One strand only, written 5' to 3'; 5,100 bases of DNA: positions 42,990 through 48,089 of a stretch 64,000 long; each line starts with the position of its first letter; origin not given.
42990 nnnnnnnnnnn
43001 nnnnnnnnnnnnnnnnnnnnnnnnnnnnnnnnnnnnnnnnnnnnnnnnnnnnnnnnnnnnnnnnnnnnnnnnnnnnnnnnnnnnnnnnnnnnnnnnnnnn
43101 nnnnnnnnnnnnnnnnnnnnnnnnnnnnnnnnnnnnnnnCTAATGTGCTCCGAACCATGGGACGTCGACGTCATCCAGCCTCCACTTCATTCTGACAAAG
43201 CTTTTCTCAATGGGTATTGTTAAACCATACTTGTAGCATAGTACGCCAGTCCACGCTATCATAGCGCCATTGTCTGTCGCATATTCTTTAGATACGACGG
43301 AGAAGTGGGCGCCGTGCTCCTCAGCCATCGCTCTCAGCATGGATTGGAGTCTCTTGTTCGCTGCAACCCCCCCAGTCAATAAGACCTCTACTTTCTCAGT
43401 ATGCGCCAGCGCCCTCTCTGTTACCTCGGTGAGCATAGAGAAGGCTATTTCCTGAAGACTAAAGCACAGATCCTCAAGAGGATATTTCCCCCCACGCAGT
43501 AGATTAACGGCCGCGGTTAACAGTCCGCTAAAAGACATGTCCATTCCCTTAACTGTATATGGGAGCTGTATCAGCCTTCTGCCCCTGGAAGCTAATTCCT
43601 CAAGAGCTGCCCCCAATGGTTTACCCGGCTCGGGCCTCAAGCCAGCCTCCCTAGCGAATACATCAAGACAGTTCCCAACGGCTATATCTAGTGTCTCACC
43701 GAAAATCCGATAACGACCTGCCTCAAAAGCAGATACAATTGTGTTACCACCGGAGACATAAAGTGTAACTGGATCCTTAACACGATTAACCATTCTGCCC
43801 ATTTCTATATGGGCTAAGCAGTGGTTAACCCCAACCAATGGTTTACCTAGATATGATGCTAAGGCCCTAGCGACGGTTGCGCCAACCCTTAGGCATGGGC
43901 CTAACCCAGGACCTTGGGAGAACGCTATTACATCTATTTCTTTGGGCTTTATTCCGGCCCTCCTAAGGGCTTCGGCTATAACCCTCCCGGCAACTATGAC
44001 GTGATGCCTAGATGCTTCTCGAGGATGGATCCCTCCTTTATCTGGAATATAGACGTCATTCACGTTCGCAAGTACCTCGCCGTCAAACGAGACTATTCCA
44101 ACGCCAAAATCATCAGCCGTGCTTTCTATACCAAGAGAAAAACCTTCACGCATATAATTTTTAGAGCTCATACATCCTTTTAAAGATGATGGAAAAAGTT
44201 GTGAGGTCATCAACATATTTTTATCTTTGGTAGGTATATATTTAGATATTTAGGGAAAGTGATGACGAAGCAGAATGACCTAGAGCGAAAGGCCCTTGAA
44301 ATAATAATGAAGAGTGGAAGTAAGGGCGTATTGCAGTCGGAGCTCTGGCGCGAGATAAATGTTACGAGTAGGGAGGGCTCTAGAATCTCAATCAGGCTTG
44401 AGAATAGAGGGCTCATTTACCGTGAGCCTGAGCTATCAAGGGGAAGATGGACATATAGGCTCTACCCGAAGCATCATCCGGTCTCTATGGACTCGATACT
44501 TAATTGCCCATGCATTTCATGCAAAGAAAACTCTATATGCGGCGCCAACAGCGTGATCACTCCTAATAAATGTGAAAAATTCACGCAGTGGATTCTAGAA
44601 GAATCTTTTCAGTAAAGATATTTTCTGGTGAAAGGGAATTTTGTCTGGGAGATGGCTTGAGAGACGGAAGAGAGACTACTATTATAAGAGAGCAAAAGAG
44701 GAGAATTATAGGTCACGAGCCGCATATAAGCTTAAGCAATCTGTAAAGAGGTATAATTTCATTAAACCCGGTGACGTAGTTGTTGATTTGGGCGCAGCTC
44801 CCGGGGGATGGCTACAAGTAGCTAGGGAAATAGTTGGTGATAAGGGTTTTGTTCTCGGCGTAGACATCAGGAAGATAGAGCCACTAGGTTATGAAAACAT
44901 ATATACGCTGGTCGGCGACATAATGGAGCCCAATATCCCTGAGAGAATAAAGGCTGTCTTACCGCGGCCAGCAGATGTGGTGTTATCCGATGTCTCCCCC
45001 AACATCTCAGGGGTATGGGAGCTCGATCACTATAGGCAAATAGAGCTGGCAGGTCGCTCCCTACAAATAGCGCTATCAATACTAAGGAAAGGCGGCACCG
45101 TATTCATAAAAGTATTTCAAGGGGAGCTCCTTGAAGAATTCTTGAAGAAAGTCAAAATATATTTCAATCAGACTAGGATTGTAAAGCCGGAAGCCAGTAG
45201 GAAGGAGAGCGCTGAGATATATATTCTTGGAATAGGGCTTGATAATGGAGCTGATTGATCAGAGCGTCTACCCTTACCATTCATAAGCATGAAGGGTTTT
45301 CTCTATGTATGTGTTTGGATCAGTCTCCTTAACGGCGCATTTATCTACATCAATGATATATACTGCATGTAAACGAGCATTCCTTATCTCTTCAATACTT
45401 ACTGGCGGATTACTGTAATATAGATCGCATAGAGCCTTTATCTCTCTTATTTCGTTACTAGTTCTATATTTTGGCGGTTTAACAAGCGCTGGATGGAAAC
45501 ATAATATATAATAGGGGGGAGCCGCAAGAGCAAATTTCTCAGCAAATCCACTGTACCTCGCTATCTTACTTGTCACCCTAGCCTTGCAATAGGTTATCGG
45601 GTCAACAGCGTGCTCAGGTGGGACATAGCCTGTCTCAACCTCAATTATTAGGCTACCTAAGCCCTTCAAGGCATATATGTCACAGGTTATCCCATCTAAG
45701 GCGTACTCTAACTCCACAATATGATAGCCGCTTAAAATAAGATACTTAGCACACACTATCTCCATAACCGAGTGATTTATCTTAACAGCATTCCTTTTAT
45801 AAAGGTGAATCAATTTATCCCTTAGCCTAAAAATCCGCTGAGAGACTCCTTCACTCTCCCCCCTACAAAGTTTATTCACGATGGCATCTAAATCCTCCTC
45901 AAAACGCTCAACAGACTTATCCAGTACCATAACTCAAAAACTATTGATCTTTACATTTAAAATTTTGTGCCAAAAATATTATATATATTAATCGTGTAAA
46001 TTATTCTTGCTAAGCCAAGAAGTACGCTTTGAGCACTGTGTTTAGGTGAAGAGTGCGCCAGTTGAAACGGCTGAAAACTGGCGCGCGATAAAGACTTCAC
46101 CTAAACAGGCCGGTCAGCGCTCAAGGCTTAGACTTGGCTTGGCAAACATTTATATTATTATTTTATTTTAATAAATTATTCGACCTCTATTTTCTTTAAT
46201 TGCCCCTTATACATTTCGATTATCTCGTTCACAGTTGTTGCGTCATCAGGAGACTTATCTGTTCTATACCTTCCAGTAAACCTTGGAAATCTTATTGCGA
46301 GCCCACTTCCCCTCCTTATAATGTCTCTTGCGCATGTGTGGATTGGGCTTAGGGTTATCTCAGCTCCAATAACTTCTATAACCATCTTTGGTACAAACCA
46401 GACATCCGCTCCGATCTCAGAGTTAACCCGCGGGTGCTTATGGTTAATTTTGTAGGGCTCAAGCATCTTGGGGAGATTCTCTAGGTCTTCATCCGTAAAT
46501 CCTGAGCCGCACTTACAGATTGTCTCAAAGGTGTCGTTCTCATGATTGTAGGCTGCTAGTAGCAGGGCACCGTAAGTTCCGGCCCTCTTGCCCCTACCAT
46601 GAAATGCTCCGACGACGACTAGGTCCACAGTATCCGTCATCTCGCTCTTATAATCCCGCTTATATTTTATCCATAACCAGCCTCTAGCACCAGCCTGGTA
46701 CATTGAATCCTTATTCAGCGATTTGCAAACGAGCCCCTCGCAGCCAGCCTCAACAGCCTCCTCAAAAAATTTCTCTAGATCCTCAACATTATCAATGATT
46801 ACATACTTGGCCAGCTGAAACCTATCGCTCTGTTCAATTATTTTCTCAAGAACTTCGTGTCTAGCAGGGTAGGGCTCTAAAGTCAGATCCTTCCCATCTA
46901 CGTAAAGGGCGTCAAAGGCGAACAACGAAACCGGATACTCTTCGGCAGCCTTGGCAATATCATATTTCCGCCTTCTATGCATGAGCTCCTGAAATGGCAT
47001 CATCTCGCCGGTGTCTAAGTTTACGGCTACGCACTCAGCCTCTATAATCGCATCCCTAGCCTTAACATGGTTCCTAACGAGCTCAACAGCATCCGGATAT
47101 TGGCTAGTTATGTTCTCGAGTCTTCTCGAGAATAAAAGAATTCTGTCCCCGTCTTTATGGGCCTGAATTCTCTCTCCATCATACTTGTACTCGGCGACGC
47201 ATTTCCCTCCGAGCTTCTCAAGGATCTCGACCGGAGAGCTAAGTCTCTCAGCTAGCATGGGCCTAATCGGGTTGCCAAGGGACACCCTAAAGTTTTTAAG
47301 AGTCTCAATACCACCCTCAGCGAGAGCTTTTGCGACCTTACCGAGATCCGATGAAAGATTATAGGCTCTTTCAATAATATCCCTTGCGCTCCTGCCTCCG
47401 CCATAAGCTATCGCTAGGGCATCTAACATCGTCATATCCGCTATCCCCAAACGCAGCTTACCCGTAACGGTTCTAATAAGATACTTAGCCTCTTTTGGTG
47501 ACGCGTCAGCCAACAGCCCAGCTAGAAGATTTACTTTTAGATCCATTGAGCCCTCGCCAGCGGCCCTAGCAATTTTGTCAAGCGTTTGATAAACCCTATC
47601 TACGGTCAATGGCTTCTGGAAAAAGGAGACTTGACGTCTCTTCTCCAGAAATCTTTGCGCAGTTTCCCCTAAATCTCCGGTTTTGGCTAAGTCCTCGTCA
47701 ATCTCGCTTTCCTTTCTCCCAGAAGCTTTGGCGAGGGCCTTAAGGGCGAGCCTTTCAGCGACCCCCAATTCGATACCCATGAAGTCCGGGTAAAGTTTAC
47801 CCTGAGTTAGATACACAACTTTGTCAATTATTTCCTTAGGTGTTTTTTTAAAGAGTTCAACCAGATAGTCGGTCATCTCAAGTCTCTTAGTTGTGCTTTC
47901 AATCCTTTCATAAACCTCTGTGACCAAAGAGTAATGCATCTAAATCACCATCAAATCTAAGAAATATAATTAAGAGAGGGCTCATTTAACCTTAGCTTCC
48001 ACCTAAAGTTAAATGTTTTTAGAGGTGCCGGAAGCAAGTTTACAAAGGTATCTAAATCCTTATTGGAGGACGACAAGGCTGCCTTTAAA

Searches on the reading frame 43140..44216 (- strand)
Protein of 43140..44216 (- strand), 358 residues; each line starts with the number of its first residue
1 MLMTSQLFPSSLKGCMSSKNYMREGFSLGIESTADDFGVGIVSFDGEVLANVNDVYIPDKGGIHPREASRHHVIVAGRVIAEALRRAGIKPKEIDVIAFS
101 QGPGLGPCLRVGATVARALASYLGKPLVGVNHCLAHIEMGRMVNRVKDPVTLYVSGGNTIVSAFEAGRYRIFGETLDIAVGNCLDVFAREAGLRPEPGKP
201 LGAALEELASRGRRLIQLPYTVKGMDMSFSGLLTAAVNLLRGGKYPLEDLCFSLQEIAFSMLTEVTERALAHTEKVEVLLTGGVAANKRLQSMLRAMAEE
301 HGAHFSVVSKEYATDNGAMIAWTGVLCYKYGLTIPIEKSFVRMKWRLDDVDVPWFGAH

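Call 29: find_encoding_contigs(protein=window:43140-44216:-, flank=10000, max_places=1)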
Protein window:43140-44216:- (358 aa): no gene with exactly this product is on record in the collection.

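Call 30: search_protein_families(library=pfam, proteins=[window:43140-44216:-], max_evalue=0.00001)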
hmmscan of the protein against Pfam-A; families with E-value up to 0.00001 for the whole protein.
window:43140-44216:- (358 aa): 2 families
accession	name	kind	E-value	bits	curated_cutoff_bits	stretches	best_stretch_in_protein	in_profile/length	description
PF00814.31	TsaD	-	5.7e-86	288.9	24.8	1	48-322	2-264/264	tRNA N6-adenosine threonylcarbamoyltransferase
PF22521.2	HypF_C_2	-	2.5e-07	31.1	27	1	203-317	121-236/241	Carbamoyltransferase, Kae1-like Domain, second subdomain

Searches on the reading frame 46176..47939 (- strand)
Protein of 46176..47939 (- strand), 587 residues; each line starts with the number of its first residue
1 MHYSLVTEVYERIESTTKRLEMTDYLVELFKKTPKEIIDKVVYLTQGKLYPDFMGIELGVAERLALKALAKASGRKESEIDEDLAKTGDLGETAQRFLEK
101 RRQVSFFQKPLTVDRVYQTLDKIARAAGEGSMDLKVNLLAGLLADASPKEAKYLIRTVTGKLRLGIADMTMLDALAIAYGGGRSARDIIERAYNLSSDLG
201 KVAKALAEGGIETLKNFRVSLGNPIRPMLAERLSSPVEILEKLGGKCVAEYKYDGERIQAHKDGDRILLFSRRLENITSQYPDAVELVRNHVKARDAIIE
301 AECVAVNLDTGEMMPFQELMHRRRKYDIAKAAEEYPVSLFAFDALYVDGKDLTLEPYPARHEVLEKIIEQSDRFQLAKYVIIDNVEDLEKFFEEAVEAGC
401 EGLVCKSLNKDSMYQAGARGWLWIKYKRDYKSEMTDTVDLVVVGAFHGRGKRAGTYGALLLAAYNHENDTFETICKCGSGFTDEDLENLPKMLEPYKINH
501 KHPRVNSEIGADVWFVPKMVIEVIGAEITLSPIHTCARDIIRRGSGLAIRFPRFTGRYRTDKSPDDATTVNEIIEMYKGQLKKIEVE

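Call 30: search_protein_families(library=pfam, proteins=[window:46176-47939:-], max_evalue=0.00001)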
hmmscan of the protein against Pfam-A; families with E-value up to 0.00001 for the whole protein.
window:46176-47939:- (587 aa): 4 families
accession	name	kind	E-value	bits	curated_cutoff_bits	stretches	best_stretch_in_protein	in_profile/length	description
PF01068.26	DNA_ligase_A_M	-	8.1e-64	215.5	26.2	1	227-427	1-204/204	ATP dependent DNA ligase domain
PF04675.19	DNA_ligase_A_N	-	1.4e-51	175.6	24.6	1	3-176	2-174/174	DNA ligase N terminus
PF04679.21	DNA_ligase_A_C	-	9.8e-21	74.4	27.5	1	452-562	1-94/94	ATP dependent DNA ligase C terminal region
PF09414.15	RNA_ligase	-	1.9e-06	28.6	27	1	246-415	2-162/171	RNA ligase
